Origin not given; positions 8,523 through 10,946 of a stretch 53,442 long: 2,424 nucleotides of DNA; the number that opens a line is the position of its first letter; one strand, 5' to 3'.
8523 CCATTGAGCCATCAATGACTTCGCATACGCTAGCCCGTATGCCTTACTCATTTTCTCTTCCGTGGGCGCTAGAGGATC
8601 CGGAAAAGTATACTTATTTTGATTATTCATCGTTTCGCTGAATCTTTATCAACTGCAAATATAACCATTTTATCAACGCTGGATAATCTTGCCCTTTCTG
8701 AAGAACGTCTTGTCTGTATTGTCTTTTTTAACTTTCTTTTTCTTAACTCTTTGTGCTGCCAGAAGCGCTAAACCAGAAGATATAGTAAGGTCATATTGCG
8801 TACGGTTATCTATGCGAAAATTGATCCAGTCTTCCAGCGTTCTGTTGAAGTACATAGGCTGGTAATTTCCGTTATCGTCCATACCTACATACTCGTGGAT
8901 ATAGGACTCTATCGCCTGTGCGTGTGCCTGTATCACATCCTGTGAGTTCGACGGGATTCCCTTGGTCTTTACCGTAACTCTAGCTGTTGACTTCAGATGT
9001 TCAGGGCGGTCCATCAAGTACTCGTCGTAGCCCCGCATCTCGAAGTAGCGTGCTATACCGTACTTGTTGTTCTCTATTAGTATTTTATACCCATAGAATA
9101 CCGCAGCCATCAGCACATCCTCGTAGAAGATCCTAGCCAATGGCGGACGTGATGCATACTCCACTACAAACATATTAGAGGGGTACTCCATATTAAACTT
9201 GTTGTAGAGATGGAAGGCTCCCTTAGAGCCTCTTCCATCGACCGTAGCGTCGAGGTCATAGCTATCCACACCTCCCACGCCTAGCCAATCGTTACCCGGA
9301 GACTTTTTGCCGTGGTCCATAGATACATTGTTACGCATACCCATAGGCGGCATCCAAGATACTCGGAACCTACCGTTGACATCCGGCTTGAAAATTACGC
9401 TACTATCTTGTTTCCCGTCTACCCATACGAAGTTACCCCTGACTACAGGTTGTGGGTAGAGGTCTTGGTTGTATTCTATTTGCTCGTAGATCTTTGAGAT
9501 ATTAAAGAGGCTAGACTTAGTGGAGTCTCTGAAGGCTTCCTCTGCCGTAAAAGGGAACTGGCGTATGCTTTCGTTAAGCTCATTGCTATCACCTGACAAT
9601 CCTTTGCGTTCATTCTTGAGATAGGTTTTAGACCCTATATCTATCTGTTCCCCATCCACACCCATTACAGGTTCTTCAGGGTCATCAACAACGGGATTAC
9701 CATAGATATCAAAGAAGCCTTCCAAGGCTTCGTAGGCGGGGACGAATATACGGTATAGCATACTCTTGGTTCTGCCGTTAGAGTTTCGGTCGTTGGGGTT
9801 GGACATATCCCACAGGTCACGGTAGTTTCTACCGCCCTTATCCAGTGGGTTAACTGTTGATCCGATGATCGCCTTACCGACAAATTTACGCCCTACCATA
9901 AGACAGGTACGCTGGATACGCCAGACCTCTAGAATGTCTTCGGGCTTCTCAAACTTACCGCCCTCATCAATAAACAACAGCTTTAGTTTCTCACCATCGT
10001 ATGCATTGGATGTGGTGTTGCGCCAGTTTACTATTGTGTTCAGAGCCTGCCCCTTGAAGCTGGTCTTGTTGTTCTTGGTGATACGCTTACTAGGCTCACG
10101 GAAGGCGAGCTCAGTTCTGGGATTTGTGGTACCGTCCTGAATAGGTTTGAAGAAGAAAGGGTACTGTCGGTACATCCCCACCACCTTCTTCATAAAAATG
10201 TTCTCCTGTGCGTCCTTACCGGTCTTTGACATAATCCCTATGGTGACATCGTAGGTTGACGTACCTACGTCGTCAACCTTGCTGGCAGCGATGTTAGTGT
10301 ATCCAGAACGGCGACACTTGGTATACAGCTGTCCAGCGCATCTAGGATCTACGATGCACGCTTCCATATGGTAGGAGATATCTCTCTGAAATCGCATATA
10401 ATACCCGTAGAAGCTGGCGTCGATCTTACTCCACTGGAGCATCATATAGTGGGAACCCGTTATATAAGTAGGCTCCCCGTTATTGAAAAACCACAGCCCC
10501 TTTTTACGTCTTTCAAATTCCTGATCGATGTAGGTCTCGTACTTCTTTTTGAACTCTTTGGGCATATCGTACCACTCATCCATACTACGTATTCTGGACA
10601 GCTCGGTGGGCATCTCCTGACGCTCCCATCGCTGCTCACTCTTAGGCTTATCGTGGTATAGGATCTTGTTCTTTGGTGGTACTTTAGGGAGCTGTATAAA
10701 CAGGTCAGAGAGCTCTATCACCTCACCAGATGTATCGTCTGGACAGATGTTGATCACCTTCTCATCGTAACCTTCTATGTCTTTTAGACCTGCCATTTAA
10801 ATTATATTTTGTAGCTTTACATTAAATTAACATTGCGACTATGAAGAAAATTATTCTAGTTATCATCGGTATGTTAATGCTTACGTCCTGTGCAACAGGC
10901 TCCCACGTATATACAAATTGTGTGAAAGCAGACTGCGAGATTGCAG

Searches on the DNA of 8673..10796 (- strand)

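Call 40: search_rna_families(sources=[L001, L004, L010, L036, L076, L083, L090, L099, L110, L142, L217, L223], threshold=gathering, show_alignments=2)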
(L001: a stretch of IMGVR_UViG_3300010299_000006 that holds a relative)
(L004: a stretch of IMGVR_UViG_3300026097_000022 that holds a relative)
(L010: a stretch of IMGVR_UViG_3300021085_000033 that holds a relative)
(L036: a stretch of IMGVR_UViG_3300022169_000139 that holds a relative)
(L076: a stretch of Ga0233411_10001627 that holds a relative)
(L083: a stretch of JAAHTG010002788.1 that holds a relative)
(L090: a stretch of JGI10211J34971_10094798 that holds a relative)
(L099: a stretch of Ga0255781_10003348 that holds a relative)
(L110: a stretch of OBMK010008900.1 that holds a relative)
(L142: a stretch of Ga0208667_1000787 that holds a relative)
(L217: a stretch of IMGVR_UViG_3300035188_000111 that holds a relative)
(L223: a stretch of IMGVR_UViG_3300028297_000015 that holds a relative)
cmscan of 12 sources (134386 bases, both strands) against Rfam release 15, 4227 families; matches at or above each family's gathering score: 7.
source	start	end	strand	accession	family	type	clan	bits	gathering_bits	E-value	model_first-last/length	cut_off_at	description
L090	1414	1478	-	RF02679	Pistol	Gene; ribozyme;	-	68.8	34.5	4.2e-10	1-68/68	no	Pistol ribozyme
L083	851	915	+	RF02679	Pistol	Gene; ribozyme;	-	65.9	34.5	1.8e-09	1-68/68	no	Pistol ribozyme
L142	9934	9998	+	RF02679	Pistol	Gene; ribozyme;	-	57.7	34.5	1.4e-07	1-68/68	no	Pistol ribozyme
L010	11167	11231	+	RF02679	Pistol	Gene; ribozyme;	-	54.9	34.5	6.4e-07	1-68/68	no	Pistol ribozyme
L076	5338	5402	-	RF02679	Pistol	Gene; ribozyme;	-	54.8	34.5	6.6e-07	1-68/68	no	Pistol ribozyme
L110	3989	4053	-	RF02679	Pistol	Gene; ribozyme;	-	54.8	34.5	6.6e-07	1-68/68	no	Pistol ribozyme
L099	9614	9663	+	RF00163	Hammerhead_1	Gene; ribozyme;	CL00010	34.9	34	0.00012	1-45/45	no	Hammerhead ribozyme (type I)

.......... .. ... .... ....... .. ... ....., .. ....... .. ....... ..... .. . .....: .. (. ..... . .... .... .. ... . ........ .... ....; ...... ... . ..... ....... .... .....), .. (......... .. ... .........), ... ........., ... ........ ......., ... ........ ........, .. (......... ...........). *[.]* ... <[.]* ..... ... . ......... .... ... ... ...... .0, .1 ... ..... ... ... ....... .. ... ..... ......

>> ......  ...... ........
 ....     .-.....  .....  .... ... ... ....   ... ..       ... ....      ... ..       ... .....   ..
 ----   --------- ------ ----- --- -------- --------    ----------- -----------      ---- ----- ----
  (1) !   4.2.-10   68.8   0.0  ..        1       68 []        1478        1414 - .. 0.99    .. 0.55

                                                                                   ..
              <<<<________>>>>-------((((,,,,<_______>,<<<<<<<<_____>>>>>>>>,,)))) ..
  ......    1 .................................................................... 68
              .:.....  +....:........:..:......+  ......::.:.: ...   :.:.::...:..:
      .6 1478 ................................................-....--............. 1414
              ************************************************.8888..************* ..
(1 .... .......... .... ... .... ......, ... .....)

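Call 72: search_rna_families(sources=[L263, L329, L266, L260, L294, L320, L340], threshold=gathering, show_alignments=1)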
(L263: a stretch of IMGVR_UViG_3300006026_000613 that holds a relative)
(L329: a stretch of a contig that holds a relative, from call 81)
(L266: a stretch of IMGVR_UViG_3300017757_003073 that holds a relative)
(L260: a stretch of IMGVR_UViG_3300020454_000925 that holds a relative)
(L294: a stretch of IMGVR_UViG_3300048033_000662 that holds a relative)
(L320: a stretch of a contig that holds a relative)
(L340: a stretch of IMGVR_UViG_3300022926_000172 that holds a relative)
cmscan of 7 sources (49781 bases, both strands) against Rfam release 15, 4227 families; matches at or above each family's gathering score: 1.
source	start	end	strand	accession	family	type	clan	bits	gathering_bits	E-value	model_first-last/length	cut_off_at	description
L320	250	282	-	RF02914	DUF805b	Cis-reg;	CL00115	38.9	35.6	1.3e-07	1-35/35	no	DUF805b RNA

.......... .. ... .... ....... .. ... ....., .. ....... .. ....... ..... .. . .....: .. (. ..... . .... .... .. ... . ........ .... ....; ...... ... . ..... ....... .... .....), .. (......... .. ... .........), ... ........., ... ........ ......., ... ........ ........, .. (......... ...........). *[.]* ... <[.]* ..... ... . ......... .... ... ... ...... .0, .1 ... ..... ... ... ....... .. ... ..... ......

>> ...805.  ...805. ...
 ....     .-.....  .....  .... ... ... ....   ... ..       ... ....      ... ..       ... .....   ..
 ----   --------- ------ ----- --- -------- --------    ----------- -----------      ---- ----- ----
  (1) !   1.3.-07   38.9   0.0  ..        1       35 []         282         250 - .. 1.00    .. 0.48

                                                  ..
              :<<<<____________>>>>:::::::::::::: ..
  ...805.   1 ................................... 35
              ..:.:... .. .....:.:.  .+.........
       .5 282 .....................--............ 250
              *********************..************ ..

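Call 81: search_with_rna_model(model_id=R2, sources=[L001, L004, L010, L036, L076, L083, L090, L099, L110, L142, L012, L018, L020, L223, L340, L263, L329], max_evalue=0.01)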
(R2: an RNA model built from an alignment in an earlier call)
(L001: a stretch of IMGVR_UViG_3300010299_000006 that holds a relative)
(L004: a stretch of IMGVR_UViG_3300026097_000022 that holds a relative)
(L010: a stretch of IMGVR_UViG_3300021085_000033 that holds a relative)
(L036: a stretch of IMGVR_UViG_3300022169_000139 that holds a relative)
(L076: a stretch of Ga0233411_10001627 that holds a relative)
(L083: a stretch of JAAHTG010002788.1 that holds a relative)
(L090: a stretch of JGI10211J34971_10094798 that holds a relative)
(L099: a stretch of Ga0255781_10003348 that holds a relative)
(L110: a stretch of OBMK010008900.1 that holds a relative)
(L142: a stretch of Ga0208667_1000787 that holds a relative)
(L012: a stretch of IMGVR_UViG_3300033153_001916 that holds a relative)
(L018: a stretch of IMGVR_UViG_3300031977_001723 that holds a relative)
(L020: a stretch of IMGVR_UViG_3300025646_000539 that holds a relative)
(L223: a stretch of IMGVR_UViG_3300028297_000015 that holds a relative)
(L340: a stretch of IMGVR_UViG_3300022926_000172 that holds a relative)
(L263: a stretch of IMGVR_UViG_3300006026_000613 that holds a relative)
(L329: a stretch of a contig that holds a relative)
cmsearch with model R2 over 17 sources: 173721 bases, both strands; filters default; matches with E-value up to 0.01: 19.
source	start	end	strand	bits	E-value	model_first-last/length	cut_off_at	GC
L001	1416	1467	-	72.4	9.3e-18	1-52/52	no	0.52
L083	1199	1250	+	71.7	1.5e-17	1-52/52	no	0.48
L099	9614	9665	+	71.1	2.2e-17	1-52/52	no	0.56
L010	10403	10454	+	70.5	3.1e-17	1-52/52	no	0.46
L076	6092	6143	-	70.3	3.6e-17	1-52/52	no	0.48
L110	4404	4455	-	70.3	3.6e-17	1-52/52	no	0.48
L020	5693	5744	-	67.8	2e-16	1-52/52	no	0.56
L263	2944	3005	+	59.3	5.4e-14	1-52/52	no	0.48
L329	2579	2640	+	56.6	3.2e-13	1-52/52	no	0.45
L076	4711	4766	-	38.7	4.5e-08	1-52/52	no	0.45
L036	1226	1281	-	32.5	2.8e-06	1-52/52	no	0.55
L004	4165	4220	+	31.6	5.1e-06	1-52/52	no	0.55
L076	4354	4409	-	31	7.5e-06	1-52/52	no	0.55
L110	3599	3654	-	31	7.5e-06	1-52/52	no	0.55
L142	10879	10934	+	31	7.5e-06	1-52/52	no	0.55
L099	10646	10701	+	28.5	3.9e-05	1-52/52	no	0.57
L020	4313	4368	-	28.5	3.9e-05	1-52/52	no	0.57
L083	2116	2171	+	28.3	4.5e-05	1-52/52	no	0.57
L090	1107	1164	-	27.7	6.6e-05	1-52/52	no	0.57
